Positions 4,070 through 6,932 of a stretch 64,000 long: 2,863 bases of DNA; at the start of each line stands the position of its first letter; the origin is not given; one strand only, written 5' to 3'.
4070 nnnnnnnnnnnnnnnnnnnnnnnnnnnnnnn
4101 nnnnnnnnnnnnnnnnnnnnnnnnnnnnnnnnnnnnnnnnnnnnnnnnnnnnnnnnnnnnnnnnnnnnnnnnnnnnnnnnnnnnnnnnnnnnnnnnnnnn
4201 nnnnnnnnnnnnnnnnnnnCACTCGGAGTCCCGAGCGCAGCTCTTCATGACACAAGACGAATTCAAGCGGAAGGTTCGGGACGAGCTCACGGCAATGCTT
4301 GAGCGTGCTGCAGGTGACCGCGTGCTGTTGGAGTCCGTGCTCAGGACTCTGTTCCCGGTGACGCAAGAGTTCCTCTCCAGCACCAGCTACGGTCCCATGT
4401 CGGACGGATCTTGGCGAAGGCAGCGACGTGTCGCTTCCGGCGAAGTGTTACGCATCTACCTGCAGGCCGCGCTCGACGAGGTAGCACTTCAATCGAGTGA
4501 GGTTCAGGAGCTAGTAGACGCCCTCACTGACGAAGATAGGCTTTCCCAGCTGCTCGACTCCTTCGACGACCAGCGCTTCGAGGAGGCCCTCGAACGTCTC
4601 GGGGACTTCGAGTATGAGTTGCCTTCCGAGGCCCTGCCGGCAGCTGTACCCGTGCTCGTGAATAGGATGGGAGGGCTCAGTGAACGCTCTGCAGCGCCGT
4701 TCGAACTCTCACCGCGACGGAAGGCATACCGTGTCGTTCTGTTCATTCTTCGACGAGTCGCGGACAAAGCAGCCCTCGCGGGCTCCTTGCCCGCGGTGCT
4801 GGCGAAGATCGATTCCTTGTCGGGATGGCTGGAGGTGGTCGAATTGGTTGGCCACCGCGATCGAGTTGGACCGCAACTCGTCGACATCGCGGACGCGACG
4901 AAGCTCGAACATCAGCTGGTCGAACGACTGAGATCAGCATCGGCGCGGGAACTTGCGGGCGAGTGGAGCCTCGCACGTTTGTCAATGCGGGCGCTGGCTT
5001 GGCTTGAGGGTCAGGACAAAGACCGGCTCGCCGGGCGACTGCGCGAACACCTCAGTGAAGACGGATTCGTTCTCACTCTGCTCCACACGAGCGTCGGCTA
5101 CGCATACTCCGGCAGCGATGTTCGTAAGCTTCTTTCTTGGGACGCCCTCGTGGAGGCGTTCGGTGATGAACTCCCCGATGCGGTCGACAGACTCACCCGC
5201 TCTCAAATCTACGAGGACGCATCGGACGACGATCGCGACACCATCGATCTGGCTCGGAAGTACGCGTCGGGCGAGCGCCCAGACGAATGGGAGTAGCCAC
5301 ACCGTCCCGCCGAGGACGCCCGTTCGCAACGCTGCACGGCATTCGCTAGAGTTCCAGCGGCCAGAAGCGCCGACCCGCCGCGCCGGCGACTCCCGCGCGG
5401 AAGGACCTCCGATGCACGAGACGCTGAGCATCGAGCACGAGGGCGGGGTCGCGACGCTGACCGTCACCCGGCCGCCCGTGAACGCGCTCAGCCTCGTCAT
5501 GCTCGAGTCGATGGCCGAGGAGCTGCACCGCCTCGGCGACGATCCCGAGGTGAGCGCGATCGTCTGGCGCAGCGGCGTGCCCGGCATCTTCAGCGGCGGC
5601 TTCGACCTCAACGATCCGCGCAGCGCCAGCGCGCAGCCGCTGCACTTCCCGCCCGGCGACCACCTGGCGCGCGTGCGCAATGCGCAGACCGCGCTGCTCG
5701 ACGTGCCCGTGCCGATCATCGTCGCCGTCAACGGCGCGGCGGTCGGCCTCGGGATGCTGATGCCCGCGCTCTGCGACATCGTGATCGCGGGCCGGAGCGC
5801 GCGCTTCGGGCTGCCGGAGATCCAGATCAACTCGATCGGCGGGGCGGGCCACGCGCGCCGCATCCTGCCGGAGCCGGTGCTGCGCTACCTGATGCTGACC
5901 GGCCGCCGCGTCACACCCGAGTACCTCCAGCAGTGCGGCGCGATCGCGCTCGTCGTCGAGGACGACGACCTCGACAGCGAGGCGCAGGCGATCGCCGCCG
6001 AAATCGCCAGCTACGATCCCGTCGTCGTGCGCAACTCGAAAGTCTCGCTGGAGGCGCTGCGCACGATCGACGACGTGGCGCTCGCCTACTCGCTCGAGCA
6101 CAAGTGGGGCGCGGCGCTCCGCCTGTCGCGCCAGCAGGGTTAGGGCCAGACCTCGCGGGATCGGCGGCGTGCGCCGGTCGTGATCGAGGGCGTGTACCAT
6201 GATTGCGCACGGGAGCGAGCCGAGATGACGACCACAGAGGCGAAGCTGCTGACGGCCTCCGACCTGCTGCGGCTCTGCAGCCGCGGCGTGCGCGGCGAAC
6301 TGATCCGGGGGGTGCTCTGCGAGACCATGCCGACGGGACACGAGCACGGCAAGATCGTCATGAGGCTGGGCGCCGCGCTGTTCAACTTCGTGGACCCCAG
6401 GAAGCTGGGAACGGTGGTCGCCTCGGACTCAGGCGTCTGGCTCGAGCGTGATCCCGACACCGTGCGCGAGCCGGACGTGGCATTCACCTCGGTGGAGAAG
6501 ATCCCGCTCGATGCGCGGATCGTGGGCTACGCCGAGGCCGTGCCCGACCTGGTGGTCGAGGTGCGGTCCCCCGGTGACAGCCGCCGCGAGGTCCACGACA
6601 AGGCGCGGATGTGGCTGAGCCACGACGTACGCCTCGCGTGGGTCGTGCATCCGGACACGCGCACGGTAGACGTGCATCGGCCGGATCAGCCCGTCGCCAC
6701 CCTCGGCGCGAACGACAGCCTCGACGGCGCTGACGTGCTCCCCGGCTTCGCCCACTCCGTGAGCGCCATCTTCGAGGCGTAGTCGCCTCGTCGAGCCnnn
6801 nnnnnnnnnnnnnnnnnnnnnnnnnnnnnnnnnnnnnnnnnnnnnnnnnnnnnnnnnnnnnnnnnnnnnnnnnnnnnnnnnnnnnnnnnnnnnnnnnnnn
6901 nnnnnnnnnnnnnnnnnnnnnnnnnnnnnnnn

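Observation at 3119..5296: Stand-alone KAP-family P-loop NTPase in a compositionally distinct (lower-GC) patch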

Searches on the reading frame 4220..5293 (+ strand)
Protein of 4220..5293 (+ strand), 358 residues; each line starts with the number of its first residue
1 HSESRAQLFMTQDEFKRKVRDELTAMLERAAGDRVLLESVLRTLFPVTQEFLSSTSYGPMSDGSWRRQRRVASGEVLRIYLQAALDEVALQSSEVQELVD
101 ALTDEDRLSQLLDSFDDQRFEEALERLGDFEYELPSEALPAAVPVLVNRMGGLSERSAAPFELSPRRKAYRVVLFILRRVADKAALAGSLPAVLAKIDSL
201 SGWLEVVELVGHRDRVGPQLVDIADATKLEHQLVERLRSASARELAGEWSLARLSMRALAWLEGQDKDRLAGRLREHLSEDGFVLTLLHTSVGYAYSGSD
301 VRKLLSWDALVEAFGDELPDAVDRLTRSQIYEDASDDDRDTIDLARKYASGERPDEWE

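Call 54: search_protein_families(library=padloc, proteins=[window:4220-5293:+], max_evalue=1)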
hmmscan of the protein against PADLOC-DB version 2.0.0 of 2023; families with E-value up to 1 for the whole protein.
window:4220-5293:+ (358 aa): 1 family
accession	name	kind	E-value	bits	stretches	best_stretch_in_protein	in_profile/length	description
PDLC02361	PifA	-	9.3e-11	39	1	11-332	363-701/720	PifA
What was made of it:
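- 4220..5293 (+): C-terminal all-alpha domain (aa 345-702) with one beta-hairpin; the presumed sensor and/or effector part. On its own it matches the C-terminal part of the PADLOC PifA profile, positions 363-701 of 720, E 9.3e-11 (call 54).
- On PifA family (PADLOC PDLC02361): The C-terminal 358 aa alone hit the PifA profile at positions 363-701, E 9.3e-11, 39 bits (call 54).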

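Call 77: predict_structure(alignment_id=A4)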
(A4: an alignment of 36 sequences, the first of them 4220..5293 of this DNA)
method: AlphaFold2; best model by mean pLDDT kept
length: 358 residues; sequences in the alignment: 36
mean_pLDDT: 85.1   pTM: 0.73
mean pLDDT of the five models: 85.1, 83.1, 82.0, 81.9, 81.3
residues with pLDDT >= 90: 208; 70-90: 91; 50-70: 52; < 50: 7
segments of 3 or more residues with pLDDT < 50: 1-5
pLDDT, mean of each block of 10 residues (from residue 1): 49 77 81 75 70 61 57 57 59 86 96 91 88 91 97 83 89 95 95 97 96 78 94 97 97 95 94 97 97 83 90 95 96 95 95 67
secondary structure, 60 per line:
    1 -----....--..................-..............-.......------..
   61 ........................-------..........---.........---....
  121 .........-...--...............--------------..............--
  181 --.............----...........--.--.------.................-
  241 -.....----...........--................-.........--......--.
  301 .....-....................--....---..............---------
elements in order: H6-9 H12-29 H31-44 H46-52 H59-84 H92-101 H105-113 H117-129 H136-150 H165-178 H183-195 H200-210 H223-239 H242-246 H251-261 H264-279 H281-289 E292-297 E300-305 H307-326 H329-332 H336-349
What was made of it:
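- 4220..5293 (+): AF2 model pLDDT 85, pTM 0.73 (call 77).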

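Call 79: fold_search(model_id=the predicted structure, library=pdb)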
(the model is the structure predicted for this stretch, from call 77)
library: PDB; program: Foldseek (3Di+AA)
matches with E <= 10: 901; with E <= 0.001: 0
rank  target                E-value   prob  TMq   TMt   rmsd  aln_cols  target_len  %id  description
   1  9fmd_I                1.2e-02  0.80  0.17  0.10  21.6       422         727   10  Integrative model of the human post-catalytic spliceosome (P-complex) (released 2024-07-10)
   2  8g9k_B                1.5e-02  0.72  0.13  0.19  17.0       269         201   14  Geometrically programmable nanomaterial construction using regularized protein building blocks (released 2024-03-13)
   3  7uzf_P                2.0e-02  0.92  0.23  0.20  12.9       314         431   11  Rat Kidney V-ATPase with SidK, State 1 (released 2023-11-22)
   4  5h7c_A                2.0e-02  0.85  0.20  0.18  22.2       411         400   12  Crystal structure of a repeat protein with two Protein A-DHR14 repeat modules (released 2017-06-28)
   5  5h7c_C                2.1e-02  0.77  0.18  0.17  24.1       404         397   11  Crystal structure of a repeat protein with two Protein A-DHR14 repeat modules (released 2017-06-28)
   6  8g9k_A                2.5e-02  0.66  0.13  0.19  16.4       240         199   18  Geometrically programmable nanomaterial construction using regularized protein building blocks (released 2024-03-13)
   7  7ajl_BBB              2.5e-02  0.47  0.14  0.16  21.1       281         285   14  Cyrstal structure of CYRI-B/Fam49B (released 2020-11-18)
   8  8fbj                  2.9e-02  0.57  0.15  0.17  18.3       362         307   14  Improving the secretion of designed protein assemblies through negative design of cryptic transmembrane domains (released 2023-03-22)
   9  7rdr_A                3.0e-02  0.85  0.18  0.15  16.4       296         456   12  Circular tandem repeat protein with novel repeat topology and enhanced subunit contact surfaces (released 2021-09-01)
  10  8ga7                  3.7e-02  0.38  0.12  0.10  21.6       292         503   15  Geometrically programmable nanomaterial construction using regularized protein building blocks (released 2024-03-13)
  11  5cwm                  3.8e-02  0.47  0.12  0.16  17.8       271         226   13  Crystal structure of de novo designed helical repeat protein DHR64 (released 2015-12-16)
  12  5d2d_A                4.0e-02  0.89  0.22  0.29  12.4       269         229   11  Crystal structure of human 14-3-3 zeta in complex with CFTR R-domain peptide pS753-pS768 (released 2016-03-16)
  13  2qna_A                4.2e-02  0.69  0.20  0.13  16.9       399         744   11  Crystal structure of human Importin-beta (127-876) in complex with the IBB-domain of Snurportin1 (1-65) (released 2008-04-08)
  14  9ns5_B                4.7e-02  0.80  0.20  0.23  18.2       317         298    7  Get3(D57N)-Get4/5 Complex (ATP-bound) (released 2025-09-24)
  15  9ijj_AC               5.2e-02  0.63  0.18  0.15  20.6       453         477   13  In situ structure of the central apparatus in mouse sperm axoneme. (released 2025-06-04)
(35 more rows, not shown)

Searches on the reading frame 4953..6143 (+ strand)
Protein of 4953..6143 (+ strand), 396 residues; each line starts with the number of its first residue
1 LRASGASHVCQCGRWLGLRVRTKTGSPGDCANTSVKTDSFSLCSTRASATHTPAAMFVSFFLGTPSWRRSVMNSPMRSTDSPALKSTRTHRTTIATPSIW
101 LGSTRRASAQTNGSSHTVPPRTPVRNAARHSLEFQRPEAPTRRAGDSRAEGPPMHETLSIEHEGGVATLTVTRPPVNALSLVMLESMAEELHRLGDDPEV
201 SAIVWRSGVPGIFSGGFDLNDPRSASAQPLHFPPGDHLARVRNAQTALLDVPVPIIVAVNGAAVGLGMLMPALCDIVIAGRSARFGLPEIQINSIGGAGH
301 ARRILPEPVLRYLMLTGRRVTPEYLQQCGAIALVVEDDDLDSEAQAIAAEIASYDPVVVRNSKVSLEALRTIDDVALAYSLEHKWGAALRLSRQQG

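Call 9: search_protein_families(library=pfam, proteins=[window:4953-6143:+], max_evalue=0.01)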
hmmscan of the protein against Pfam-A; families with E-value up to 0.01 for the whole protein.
window:4953-6143:+ (396 aa): 2 families
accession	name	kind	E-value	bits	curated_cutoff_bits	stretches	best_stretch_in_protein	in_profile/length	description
PF00378.25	ECH_1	-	1.3e-33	116.8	27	1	162-368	2-207/251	Enoyl-CoA hydratase/isomerase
PF16113.10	ECH_2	-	3.9e-16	59.9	27.2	1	169-350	4-187/335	Enoyl-CoA hydratase/isomerase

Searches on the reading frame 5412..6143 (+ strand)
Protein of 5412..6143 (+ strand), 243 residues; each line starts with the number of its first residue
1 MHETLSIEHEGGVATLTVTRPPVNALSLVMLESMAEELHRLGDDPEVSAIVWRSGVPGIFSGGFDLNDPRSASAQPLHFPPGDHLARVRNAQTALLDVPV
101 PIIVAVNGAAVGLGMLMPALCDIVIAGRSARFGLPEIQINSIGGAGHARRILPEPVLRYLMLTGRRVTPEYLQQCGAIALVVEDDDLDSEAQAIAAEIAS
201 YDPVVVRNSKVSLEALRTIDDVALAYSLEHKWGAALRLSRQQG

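Call 32: find_encoding_contigs(protein=window:5412-6143:+, flank=8000, max_places=6)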
Protein window:5412-6143:+ (243 aa): no gene with exactly this product is on record in the collection.

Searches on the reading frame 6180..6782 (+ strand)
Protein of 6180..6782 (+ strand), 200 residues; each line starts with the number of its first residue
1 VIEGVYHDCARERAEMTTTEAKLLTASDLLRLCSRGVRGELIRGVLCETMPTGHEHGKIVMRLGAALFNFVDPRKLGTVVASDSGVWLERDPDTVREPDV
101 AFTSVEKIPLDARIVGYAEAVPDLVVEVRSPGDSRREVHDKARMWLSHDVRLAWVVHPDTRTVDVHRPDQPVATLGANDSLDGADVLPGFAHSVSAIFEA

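Call 9: search_protein_families(library=pfam, proteins=[window:6180-6782:+], max_evalue=0.01)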
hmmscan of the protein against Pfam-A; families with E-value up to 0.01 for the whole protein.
window:6180-6782:+ (200 aa): 1 family
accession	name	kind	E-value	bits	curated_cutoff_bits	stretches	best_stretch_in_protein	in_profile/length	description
PF05685.18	Uma2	-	6.7e-35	120.5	27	1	27-193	2-170/172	Putative restriction endonuclease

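Call 55: search_protein_families(library=padloc, proteins=[window:6225-6782:+], max_evalue=0.001)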
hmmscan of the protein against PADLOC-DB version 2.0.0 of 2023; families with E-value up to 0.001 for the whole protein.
window:6225-6782:+ (185 aa): 4 families
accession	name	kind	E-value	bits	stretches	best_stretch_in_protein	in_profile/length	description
PDLC04833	PDC-S03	-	5.6e-16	56.6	1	1-151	16-169/207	-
PDLC04832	PDC-S03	-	9.6e-15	52.8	1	21-156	22-155/188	-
PDLC04835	PDC-S03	-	2.8e-05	21.8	1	1-127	1-130/207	-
PDLC04834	PDC-S03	-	0.00014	19.7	1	22-149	23-146/184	-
